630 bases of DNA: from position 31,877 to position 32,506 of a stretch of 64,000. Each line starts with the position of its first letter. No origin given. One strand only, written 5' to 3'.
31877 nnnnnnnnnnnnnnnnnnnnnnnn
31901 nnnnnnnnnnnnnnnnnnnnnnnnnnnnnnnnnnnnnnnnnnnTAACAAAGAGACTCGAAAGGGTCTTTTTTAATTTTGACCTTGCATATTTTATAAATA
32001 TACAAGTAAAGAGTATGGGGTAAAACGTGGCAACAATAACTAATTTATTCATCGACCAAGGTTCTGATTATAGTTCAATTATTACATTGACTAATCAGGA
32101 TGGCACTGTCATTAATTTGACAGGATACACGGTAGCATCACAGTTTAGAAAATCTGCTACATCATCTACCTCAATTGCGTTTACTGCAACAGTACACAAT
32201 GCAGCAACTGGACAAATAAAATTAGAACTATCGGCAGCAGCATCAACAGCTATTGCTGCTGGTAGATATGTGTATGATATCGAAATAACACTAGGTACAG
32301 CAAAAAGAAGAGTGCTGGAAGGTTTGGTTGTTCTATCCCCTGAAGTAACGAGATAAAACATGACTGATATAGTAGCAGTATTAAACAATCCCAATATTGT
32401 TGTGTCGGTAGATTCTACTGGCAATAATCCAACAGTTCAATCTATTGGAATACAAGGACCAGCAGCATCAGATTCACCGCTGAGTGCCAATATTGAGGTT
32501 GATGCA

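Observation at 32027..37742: Fibre operon with three tandem paralogues sharing an N-terminal attachment motif but different distal parts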

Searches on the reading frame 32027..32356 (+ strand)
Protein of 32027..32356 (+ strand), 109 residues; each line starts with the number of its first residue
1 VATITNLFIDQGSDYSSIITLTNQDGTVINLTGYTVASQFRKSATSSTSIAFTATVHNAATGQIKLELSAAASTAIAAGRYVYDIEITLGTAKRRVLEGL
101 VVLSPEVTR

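Call 3: search_protein_families(library=pfam, proteins=[window:32027-32356:+], max_evalue=0.01)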
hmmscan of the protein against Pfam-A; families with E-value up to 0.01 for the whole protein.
window:32027-32356:+ (109 aa): 2 families
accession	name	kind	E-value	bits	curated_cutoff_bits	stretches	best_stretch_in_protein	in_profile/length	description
PF00932.25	LTD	-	0.00041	21.1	34.3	1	8-82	14-65/109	Lamin Tail Domain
PF20579.4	LapA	-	0.0086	16.9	27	1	42-82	11-51/99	LapA domain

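Call 4: search_protein_families(library=phrogs, proteins=[window:32027-32356:+], max_evalue=0.001)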
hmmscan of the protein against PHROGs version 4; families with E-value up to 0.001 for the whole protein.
window:32027-32356:+ (109 aa): 2 families
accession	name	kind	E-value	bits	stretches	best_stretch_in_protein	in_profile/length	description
phrog_1084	-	unknown function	2.7e-28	99.5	1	1-109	4-116/123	unknown function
phrog_3304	-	tail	2.3e-24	87.2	1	2-108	4-113/177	L-shaped tail fiber protein assembly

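Call 44: search_solved_structures(query=window:32027-32353:+, max_evalue=1, show_alignments=2)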
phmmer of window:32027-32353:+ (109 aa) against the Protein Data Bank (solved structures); distinct sequences matched with E-value up to 1: 2.
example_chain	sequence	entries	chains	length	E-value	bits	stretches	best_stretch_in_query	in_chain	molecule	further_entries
8hqz_Q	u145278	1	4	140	0.065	17.1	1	28-76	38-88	L-shaped tail fiber assembly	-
9qgl_1A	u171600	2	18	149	0.96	13.4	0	9-67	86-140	Phage tail protein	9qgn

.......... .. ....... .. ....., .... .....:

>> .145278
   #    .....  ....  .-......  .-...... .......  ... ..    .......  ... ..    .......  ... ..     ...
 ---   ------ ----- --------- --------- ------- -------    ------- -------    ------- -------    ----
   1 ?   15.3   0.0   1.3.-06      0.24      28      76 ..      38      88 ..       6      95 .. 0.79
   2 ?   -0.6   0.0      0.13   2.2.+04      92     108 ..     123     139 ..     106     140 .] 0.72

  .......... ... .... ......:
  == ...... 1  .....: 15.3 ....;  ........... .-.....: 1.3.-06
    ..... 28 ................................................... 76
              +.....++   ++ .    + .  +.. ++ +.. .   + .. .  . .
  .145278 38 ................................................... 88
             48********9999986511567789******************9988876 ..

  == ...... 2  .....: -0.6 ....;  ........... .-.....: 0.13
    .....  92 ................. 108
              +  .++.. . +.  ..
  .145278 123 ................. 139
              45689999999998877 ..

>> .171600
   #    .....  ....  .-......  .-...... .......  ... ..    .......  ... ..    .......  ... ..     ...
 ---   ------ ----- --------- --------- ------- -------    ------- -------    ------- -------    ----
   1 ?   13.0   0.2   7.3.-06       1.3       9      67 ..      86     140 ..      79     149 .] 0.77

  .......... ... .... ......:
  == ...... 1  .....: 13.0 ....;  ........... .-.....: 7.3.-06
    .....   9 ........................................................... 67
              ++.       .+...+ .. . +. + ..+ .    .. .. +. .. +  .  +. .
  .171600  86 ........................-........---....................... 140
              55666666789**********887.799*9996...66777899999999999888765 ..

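Call 46: search_protein_families(library=ncbifam, proteins=[window:32027-32356:+], max_evalue=0.01)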
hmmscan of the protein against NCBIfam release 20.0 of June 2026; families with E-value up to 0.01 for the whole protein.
window:32027-32356:+ (109 aa): 0 families

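Call 50: search_dna_similar(query=window:32027-32353:+, collection=phages, mode=protein, max_rows=40, max_evalue=0.01, rows=spread)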
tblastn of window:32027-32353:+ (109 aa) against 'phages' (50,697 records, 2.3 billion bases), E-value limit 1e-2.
Records with a match: 114; places in all: 115; records where one place covers at least 80% of the query: 114.
Best place of each record, by identity: <60% 114.
By first word of the organism name: Synechococcus 88; Prochlorococcus 12; Marine 5; Methylophilales 4; Pelagibacter 3; Cyanophage 1; Phage 1.
By host as written in the record: - 52; Synechococcus sp. 18; Synechococcus sp. WH7803 5; Synechococcus sp. MW02 5; Prochlorococcus sp. MED4 4; Methylophilales_sp._H5P1 4; Candidatus Pelagibacter ubique HTCC1062 3; Parasynechococcus marenigrum WH 8102 3; and 9 more.
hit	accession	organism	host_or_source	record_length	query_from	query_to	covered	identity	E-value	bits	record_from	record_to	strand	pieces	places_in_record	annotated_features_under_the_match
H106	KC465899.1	Pelagibacter phage HTVC008M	Candidatus Pelagibacter ubique HTCC1062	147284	1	109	100%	50.0%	6e-19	86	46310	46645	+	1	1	hypothetical protein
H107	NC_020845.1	Prochlorococcus phage MED4-213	Prochlorococcus MED4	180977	2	108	98%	49.5%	2e-12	67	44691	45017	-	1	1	L-shaped tail fiber protein assembly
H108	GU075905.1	Prochlorococcus phage P-HM2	Prochlorococcus sp. MED4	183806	2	108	98%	46.8%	2e-11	64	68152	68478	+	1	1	hypothetical protein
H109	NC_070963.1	Synechococcus phage S-SRM01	Synechococcus sp. KCZYC6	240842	4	109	97%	43.6%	5e-11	63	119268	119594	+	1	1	unknown function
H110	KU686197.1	Synechococcus phage S-CAM3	Synechococcus sp.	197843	1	107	98%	42.2%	4e-10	61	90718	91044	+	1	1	hypothetical protein (x2)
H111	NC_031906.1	Synechococcus phage S-CAM3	Synechococcus sp.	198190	1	107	98%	42.2%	4e-10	61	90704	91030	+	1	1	L-shaped tail fiber protein assembly | hypothetical protein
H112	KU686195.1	Synechococcus phage S-CAM1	Synechococcus sp.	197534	1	108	99%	40.9%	2e-10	61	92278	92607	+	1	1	hypothetical protein (x2)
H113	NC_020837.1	Synechococcus phage S-CAM1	Synechococcus sp. WH7803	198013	1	108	99%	40.9%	2e-10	61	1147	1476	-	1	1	L-shaped tail fiber protein assembly | hypothetical protein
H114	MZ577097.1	Methylophilales phage Melnitz EXVC044M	Methylophilales_sp._H5P1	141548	1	109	100%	39.6%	1e-13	71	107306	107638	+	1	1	tail fiber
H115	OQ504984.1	Synechococcus phage S-8S56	Parasynechococcus marenigrum WH 8102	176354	4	109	97%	40.2%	1e-10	62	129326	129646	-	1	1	hypothetical protein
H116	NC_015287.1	Synechococcus phage S-SSM7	Synechococcus sp. WH8109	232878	6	109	95%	39.0%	2e-12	67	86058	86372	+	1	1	L-shaped tail fiber protein assembly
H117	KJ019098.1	Synechococcus phage ACG-2014f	-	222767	2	108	98%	37.3%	8e-10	60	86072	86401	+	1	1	hypothetical protein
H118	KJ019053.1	Synechococcus phage ACG-2014f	-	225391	2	108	98%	37.3%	8e-10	60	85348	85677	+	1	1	hypothetical protein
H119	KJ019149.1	Synechococcus phage ACG-2014f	-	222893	2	108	98%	37.3%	8e-10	60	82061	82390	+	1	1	hypothetical protein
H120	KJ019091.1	Synechococcus phage ACG-2014f_Syn7803US26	-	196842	2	108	98%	37.3%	8e-10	60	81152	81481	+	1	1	hypothetical protein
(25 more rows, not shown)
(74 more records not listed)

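Call 106: predict_structure(protein=window:32027-32353:+)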
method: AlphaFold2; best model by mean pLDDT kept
length: 109 residues; sequences in the alignment: 1
mean_pLDDT: 64.5   pTM: 0.59
mean pLDDT of the five models: 64.5, 64.0, 63.8, 62.8, 49.6
residues with pLDDT >= 90: 0; 70-90: 42; 50-70: 52; < 50: 15
segments of 3 or more residues with pLDDT < 50: 1-6, 10-12, 105-109
pLDDT, mean of each block of 10 residues (from residue 1): 47 65 77 77 54 80 77 57 68 59 48
secondary structure, 60 per line:
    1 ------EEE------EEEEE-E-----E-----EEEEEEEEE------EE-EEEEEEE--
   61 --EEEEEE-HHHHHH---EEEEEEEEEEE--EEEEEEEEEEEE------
elements in order: E7-9 E16-20 E34-42 E52-58 E63-68 H70-75 E79-89 E92-103

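Call 110: fold_search(model_id=the predicted structure, library=pdb)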
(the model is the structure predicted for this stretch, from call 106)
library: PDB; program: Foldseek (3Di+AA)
matches with E <= 10: 1556; with E <= 0.001: 0
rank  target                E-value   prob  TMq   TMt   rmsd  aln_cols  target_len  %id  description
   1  6v8i_AN               1.7e-03  1.00  0.64  0.59   3.6       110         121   14  Composite atomic model of the Staphylococcus aureus phage 80alpha baseplate (released 2020-03-04)
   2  8jmw_A                2.7e-03  1.00  0.50  0.13   5.6       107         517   15  Fibril form of serine peptidase Vpr (released 2023-12-06)
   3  6s5w_B                3.0e-03  1.00  0.54  0.56   5.3       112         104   15  Structure of Rib domain 'Rib Long' from Lactobacillus acidophilus (released 2019-12-11)
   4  6s5w_A                3.0e-03  1.00  0.46  0.47   6.5       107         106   15  Structure of Rib domain 'Rib Long' from Lactobacillus acidophilus (released 2019-12-11)
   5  9avk                  5.8e-03  1.00  0.44  0.46   5.5       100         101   17  Structure of long Rib domain from Limosilactobacillus reuteri (released 2024-05-08)
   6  6tpb_MODEL_1_A        6.9e-03  1.00  0.53  0.58   4.6       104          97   13  NMR structure of the apo-form of Pseudomonas fluorescens CopC (released 2021-01-13)
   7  9m8o_P                7.7e-03  1.00  0.56  0.42   4.6       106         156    9  Cryo-EM structure of bacteriophage NF5 baseplate (released 2025-12-17)
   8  6nfs                  1.0e-02  1.00  0.51  0.56   4.1        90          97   14  CopC from Pseudomonas fluorescens (released 2019-04-24)
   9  4v96_AH               1.1e-02  1.00  0.53  0.24   6.0       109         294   12  The structure of a 1.8 MDa viral genome injection device suggests alternative infection mechanisms (released 2014-07-09)
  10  4v96_AE               1.1e-02  1.00  0.47  0.22   6.2       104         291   14  The structure of a 1.8 MDa viral genome injection device suggests alternative infection mechanisms (released 2014-07-09)
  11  1lyq_B                1.1e-02  1.00  0.50  0.52   4.9       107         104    8  Crystal Structure of PcoC, a Methionine Rich Copper Resistance Protein from Escherichia coli (released 2002-11-27)
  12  5k6z_B                1.1e-02  0.96  0.35  0.15   6.0       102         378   15  Sidekick chimera containing sidekick-2 immunoglobulin domains 1-2 and sidekick-1 immunoglobulin domains 3-4 (released 2016-09-28)
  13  6nfq_A                1.2e-02  1.00  0.49  0.54   4.3        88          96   15  CopC from Pseudomonas fluorescens (released 2019-04-24)
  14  9ll2_A                1.2e-02  1.00  0.52  0.52   3.7        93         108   15  Crystal structure of the Helicobacter pylori copper resistance determinant CrdA in the apo form (released 2025-11-19)
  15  3dpa                  1.2e-02  0.99  0.47  0.28   5.6       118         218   11  CRYSTAL STRUCTURE OF CHAPERONE PROTEIN PAPD REVEALS AN IMMUNOGLOBULIN FOLD (released 1991-10-15)
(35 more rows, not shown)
